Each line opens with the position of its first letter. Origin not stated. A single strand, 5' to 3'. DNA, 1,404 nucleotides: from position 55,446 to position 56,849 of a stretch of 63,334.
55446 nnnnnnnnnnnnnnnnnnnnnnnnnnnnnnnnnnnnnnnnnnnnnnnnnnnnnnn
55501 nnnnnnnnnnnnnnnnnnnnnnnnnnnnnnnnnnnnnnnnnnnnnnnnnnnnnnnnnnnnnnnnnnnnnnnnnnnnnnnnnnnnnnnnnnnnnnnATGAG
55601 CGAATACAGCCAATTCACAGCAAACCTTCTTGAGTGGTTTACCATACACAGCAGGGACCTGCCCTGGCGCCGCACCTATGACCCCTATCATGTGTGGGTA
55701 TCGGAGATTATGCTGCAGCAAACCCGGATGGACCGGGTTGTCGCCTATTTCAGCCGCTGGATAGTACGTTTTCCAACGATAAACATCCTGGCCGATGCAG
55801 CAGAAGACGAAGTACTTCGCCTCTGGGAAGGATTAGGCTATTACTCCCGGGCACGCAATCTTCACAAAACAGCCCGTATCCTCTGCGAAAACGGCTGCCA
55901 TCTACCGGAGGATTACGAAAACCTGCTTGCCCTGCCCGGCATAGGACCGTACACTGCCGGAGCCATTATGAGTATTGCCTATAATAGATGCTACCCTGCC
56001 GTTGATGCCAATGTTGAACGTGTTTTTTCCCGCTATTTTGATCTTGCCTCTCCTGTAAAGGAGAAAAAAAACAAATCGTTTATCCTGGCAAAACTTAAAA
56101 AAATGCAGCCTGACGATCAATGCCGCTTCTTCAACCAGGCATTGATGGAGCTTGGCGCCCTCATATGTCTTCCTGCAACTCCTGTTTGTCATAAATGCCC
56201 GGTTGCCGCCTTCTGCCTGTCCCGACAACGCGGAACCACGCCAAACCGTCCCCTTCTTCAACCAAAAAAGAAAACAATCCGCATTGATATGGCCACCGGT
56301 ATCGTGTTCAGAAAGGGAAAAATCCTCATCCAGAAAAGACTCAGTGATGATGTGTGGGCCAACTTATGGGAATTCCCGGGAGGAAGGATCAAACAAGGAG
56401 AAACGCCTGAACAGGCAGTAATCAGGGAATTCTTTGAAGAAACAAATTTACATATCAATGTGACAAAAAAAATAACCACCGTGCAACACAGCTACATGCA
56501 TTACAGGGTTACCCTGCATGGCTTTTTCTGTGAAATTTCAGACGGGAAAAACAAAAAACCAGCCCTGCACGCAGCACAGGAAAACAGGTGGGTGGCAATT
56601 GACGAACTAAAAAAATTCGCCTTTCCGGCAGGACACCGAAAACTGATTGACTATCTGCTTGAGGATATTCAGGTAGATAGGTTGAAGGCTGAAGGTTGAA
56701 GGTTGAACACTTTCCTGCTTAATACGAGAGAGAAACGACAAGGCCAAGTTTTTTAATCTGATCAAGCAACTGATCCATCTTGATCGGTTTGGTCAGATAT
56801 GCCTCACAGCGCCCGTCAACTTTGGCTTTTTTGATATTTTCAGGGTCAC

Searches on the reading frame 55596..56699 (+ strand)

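Call 28: search_protein_families(library=pfam, proteins=[window:55596-56699:+], max_evalue=0.001)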
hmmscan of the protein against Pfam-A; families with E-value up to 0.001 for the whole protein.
window:55596-56699:+ (367 aa): 4 families
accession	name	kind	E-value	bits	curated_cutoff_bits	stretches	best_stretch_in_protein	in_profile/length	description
PF14815.12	NUDIX_4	-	1.4e-29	102.6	35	1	235-352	3-112/113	NUDIX domain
PF00730.31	HhH-GPD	-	2.6e-21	76.4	26.2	1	35-152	1-91/108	HhH-GPD superfamily base excision DNA repair protein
PF00293.34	NUDIX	-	3.9e-20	72.7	21.1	1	234-353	6-133/134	NUDIX domain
PF00633.29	HHH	-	2.5e-07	30.6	24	1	104-127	7-30/30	Helix-hairpin-helix motif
